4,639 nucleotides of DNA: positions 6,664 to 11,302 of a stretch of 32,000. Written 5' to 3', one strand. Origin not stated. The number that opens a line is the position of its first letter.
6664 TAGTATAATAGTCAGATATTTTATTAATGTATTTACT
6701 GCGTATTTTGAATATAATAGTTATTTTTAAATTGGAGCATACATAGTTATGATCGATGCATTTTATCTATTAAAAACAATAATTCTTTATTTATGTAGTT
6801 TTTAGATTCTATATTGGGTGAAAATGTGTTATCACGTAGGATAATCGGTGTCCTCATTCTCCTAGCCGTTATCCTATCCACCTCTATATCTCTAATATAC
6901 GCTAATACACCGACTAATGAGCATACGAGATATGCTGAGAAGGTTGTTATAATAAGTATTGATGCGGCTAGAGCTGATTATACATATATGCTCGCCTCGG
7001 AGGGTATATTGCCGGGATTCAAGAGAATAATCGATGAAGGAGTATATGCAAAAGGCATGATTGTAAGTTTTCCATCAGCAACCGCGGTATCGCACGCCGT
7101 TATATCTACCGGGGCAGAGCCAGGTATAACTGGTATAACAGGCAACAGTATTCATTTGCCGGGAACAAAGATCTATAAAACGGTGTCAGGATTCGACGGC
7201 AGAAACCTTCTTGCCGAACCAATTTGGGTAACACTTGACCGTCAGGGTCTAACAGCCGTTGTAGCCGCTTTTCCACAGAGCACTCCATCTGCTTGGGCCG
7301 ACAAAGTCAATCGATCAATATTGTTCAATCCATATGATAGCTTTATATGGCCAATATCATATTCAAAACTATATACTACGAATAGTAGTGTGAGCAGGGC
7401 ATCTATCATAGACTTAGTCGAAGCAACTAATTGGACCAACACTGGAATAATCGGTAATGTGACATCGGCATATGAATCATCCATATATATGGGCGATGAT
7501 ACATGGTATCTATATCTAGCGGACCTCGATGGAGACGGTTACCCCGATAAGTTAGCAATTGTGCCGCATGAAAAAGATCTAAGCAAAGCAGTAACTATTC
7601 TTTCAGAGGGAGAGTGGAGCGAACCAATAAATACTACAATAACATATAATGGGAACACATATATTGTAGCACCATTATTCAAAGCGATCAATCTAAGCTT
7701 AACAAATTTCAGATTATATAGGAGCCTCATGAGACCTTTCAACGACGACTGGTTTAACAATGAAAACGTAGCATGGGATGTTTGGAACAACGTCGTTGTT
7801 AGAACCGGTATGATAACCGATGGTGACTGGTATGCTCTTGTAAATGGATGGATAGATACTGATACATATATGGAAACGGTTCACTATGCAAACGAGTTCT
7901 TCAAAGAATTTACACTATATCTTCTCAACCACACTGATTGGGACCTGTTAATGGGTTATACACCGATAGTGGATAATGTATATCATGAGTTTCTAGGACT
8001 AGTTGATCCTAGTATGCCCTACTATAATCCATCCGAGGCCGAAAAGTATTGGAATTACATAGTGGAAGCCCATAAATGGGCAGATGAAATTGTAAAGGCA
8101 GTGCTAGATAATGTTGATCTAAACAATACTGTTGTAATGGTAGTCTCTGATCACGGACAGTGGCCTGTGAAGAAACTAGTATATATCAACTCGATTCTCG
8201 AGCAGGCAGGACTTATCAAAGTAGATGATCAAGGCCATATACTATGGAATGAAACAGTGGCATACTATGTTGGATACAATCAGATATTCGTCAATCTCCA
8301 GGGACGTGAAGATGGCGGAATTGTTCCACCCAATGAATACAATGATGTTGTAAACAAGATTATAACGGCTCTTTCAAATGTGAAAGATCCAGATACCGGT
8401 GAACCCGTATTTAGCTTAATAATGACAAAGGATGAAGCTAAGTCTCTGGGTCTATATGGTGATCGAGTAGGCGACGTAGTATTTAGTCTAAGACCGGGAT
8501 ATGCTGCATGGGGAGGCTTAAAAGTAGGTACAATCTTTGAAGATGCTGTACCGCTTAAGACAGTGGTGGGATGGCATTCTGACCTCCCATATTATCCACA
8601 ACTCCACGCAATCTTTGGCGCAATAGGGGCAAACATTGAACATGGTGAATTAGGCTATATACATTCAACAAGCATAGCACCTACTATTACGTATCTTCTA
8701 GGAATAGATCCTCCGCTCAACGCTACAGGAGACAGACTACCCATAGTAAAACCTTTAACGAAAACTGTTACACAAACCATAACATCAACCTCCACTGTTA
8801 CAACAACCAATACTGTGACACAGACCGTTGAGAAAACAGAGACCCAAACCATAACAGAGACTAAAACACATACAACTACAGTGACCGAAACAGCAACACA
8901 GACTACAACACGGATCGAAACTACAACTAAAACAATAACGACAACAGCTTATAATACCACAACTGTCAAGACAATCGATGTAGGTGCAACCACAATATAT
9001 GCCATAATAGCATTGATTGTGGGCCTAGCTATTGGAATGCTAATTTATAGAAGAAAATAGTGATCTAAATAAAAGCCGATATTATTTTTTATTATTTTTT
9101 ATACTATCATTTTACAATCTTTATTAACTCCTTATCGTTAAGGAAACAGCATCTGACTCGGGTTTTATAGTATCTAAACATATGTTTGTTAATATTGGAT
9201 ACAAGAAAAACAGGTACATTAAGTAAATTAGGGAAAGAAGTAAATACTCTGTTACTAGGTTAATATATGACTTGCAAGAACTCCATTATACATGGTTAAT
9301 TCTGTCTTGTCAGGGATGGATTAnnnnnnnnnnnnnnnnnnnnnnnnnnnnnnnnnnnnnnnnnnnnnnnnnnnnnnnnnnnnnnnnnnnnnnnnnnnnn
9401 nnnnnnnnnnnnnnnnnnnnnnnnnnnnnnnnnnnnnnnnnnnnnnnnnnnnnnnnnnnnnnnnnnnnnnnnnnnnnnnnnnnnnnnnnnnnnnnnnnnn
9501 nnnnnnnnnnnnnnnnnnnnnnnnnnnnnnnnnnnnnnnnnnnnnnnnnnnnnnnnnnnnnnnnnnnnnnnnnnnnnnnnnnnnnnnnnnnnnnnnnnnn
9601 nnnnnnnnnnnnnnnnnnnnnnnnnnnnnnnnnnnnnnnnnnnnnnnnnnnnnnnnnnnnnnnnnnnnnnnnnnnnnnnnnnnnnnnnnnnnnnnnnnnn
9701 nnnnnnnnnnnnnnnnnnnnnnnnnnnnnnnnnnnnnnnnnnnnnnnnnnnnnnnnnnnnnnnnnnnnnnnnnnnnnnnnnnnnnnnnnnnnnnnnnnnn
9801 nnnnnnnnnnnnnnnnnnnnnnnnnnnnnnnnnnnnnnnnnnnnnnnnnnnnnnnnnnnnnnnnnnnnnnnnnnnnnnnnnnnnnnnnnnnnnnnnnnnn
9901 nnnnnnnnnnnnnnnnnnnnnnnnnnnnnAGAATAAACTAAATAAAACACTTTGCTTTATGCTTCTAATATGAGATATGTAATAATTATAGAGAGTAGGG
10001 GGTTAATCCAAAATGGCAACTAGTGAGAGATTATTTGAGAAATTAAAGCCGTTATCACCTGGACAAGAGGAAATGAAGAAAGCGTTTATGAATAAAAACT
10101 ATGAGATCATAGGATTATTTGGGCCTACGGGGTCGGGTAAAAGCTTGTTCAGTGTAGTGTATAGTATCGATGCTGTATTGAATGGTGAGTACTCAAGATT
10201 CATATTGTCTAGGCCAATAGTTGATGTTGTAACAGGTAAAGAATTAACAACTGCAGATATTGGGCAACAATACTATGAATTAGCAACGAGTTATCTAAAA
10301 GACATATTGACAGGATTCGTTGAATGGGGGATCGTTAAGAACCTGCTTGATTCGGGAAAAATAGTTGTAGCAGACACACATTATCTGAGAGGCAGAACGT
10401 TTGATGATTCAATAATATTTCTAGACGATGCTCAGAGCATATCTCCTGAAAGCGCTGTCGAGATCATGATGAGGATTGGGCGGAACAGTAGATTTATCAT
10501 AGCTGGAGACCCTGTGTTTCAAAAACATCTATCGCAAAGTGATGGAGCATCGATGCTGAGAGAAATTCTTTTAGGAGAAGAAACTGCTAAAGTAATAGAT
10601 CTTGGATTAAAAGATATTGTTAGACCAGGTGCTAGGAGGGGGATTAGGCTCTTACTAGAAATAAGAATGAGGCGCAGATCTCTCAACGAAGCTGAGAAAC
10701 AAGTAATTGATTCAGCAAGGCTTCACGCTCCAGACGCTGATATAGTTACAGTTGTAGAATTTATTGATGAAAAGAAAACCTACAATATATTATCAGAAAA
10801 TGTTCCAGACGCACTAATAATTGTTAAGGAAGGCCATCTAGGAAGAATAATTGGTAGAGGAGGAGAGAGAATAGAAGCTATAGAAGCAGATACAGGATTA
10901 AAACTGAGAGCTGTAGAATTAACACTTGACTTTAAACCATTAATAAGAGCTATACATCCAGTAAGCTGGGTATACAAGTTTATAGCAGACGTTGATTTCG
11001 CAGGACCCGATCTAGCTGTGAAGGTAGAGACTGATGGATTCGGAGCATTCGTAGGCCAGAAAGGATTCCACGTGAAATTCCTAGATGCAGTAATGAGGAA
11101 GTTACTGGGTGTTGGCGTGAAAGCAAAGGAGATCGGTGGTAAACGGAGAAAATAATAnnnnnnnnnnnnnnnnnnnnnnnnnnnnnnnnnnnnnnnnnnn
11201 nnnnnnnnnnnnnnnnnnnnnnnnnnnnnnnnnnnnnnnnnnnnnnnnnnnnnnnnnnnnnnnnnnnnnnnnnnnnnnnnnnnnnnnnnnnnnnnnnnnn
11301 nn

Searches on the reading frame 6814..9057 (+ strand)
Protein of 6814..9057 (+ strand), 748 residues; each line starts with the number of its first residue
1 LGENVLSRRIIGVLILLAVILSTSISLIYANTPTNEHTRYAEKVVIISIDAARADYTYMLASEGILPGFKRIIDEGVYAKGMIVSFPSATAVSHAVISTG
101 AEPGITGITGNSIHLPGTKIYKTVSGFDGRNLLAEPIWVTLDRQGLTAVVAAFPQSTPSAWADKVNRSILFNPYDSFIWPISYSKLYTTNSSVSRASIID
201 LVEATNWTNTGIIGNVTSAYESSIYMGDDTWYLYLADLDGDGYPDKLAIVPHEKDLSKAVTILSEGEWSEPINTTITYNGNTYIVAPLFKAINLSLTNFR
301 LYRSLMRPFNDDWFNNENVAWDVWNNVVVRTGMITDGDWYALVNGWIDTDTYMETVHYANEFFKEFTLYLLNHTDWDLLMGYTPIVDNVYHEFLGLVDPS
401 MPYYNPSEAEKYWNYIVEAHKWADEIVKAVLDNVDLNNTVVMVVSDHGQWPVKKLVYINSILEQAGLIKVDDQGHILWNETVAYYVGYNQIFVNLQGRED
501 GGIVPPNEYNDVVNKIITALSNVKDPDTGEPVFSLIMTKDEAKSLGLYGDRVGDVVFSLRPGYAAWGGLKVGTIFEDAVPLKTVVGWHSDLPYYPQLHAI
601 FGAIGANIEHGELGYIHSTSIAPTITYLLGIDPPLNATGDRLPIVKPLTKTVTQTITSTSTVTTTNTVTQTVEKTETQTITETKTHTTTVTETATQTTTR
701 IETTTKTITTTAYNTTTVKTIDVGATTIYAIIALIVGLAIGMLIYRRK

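Call 110: search_protein_families(library=pfam, proteins=[window:6814-9057:+], max_evalue=0.00001)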
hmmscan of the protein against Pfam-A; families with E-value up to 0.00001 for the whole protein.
window:6814-9057:+ (748 aa): 1 family
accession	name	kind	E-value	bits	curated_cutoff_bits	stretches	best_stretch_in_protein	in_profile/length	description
PF01663.27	Phosphodiest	-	3.2e-44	152.4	23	2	44-161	1-117/342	Type I phosphodiesterase / nucleotide pyrophosphatase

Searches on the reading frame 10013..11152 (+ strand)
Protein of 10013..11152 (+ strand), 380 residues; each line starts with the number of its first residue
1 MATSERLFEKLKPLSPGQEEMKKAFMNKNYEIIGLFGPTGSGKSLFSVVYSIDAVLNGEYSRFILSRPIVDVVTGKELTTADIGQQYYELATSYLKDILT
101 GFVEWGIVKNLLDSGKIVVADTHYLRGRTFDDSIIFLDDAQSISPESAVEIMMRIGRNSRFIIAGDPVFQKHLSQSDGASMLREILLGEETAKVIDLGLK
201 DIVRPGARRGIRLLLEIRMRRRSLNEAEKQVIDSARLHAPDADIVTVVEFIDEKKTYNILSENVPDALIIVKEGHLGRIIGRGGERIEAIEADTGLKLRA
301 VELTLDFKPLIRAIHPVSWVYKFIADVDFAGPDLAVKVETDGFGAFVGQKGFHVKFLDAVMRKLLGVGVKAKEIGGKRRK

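Call 110: search_protein_families(library=pfam, proteins=[window:10013-11152:+], max_evalue=0.00001)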
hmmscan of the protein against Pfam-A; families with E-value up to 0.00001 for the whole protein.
window:10013-11152:+ (380 aa): 2 families
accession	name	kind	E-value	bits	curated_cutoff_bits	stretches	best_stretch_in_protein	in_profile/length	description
PF02562.22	PhoH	-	1.6e-52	178.5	27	1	11-213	2-202/205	PhoH-like protein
PF07650.23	KH_2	-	3.9e-06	27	22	0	265-301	25-61/78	KH domain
